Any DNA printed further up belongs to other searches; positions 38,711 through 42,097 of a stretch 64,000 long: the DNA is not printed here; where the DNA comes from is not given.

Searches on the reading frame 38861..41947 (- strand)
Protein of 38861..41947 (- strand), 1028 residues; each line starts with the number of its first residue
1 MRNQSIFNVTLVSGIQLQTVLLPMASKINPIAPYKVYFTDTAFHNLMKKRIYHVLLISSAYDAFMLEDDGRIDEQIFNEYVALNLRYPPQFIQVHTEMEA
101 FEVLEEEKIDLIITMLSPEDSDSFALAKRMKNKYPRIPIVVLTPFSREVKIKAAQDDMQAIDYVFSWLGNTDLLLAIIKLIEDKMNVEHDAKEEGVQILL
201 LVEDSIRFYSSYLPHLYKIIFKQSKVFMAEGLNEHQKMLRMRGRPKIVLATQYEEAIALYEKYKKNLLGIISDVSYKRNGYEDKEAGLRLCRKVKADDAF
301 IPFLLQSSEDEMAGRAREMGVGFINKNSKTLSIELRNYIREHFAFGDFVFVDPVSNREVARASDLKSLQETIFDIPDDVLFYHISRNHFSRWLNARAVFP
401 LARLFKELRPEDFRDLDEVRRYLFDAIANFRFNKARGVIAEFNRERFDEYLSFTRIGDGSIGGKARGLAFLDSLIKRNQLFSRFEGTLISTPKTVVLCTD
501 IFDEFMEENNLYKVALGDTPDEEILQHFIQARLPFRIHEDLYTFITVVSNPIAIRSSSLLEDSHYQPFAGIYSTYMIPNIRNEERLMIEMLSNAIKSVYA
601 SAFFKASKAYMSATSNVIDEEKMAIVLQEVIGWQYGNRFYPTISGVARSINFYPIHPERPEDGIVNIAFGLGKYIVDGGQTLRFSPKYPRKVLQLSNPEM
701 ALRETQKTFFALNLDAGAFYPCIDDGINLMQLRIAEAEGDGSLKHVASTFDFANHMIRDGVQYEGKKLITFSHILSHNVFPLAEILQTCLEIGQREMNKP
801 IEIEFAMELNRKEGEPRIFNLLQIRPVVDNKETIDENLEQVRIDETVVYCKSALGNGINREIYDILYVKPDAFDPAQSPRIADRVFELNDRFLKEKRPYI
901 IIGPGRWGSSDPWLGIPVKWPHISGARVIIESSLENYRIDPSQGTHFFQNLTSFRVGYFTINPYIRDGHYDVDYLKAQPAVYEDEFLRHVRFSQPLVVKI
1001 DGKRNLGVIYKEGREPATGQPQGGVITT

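Call 36: search_protein_families(library=pfam, proteins=[window:38861-41947:-], max_evalue=0.000001)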
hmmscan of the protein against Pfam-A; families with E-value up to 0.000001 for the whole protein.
window:38861-41947:- (1028 aa): 2 families
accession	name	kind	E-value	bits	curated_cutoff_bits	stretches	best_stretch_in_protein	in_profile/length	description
PF01326.24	PPDK_N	-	1.3e-38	133.5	27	1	460-838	3-320/328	Pyruvate phosphate dikinase, AMP/ATP-binding domain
PF00072.30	Response_reg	-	5.4e-07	30.2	30.2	0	94-165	28-98/111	Response regulator receiver domain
